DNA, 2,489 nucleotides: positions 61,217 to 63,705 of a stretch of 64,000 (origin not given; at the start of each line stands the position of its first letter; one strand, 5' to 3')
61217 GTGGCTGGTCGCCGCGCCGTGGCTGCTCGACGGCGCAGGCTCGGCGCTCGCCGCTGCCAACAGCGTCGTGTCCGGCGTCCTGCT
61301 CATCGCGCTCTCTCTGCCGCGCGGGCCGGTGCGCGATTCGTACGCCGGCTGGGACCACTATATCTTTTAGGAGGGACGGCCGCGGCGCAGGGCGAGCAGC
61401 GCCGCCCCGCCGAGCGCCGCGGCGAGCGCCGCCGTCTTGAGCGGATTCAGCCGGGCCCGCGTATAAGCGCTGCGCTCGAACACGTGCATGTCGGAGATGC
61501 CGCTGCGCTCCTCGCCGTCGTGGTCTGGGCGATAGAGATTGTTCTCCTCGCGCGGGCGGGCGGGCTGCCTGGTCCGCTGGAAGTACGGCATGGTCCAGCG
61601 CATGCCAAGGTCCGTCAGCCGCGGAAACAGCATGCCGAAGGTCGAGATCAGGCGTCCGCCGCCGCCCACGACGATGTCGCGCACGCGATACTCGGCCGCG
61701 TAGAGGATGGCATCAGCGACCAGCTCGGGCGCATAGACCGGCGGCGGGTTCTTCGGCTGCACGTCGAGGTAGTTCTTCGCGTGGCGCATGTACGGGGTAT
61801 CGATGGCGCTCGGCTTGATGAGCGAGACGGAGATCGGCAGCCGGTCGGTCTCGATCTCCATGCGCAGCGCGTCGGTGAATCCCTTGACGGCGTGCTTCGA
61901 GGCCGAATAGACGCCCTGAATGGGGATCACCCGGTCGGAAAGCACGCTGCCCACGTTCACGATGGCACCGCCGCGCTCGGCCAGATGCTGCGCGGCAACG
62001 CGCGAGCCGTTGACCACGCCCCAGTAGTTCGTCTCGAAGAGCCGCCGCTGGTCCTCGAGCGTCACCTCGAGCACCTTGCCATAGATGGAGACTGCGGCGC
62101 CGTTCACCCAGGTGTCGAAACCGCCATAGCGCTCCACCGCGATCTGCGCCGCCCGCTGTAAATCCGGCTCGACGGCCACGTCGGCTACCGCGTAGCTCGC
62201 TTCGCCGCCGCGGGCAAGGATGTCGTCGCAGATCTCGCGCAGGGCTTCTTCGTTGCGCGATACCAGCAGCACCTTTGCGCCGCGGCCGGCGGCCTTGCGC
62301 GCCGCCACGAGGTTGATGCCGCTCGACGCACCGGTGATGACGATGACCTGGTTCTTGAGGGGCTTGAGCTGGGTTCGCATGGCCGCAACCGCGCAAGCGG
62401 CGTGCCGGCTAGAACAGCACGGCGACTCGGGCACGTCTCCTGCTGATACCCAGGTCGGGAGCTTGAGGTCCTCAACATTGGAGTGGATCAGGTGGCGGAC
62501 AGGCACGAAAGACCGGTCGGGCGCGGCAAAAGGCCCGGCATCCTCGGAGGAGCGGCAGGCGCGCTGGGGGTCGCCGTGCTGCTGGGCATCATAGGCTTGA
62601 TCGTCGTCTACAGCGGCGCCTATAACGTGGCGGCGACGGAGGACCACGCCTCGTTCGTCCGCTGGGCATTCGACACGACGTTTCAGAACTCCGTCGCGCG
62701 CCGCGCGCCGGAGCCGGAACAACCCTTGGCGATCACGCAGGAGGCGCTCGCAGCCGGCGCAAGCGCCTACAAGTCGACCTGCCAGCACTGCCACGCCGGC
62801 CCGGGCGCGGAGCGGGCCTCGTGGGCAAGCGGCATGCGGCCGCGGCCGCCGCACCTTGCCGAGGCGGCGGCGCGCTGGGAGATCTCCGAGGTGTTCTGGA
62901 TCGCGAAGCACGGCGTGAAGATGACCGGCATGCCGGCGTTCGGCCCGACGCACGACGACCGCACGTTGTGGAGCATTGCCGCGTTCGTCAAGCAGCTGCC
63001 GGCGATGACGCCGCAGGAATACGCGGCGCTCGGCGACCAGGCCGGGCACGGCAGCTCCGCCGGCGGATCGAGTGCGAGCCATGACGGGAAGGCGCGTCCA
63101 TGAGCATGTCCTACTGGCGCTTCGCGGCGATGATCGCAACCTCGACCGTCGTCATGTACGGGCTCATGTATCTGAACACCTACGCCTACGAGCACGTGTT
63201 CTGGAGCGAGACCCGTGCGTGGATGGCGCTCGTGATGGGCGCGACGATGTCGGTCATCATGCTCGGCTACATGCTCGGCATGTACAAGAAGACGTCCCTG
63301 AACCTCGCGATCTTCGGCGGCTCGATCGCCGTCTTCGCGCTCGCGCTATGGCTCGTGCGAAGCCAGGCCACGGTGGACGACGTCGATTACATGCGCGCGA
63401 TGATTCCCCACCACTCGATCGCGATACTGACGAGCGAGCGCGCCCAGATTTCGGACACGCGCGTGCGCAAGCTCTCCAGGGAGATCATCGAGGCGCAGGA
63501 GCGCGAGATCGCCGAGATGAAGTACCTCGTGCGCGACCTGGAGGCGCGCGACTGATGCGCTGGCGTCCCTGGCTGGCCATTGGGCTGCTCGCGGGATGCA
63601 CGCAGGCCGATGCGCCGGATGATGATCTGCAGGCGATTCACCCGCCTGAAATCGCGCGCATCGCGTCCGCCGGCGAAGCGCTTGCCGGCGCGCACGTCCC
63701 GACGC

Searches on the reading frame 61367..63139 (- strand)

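Call 57: search_protein_families(library=pfam, proteins=[window:61367-63139:-], max_evalue=0.0001)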
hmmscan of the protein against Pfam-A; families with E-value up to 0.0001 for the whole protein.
window:61367-63139:- (590 aa): 3 families
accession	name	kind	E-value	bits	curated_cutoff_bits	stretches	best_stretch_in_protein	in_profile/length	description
PF00106.31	adh_short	-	1.9e-42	145.4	26.6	1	264-453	1-189/195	short chain dehydrogenase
PF13561.12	adh_short_C2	-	1.2e-30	107.3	27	1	270-459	1-189/236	Enoyl-(Acyl carrier protein) reductase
PF08659.16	KR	-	1.6e-06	28.6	22.6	1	266-425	3-163/180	KR domain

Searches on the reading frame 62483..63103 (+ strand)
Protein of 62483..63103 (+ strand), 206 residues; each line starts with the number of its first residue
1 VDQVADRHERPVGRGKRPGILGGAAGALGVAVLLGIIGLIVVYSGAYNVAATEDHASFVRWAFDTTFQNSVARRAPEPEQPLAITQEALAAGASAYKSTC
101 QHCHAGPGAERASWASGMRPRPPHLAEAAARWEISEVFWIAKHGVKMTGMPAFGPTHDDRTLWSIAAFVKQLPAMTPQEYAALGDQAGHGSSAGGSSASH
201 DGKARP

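Call 57: search_protein_families(library=pfam, proteins=[window:62483-63103:+], max_evalue=0.0001)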
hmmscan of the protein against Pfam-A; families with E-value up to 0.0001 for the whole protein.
window:62483-63103:+ (206 aa): 2 families
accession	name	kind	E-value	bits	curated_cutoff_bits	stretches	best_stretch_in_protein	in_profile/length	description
PF13442.11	Cytochrome_CBB3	-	3.7e-15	56.5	27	1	88-169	2-68/68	Cytochrome C oxidase, cbb3-type, subunit III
PF00034.26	Cytochrom_C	-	2.5e-05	26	21.3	1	90-172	2-89/90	Cytochrome c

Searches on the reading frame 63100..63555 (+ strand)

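Call 57: search_protein_families(library=pfam, proteins=[window:63100-63555:+], max_evalue=0.0001)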
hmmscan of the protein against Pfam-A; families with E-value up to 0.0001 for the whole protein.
window:63100-63555:+ (151 aa): 1 family
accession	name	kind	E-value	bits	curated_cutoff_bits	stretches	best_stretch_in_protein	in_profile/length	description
PF03713.19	DUF305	-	1.3e-09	38.7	27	1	94-147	1-56/151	Domain of unknown function (DUF305)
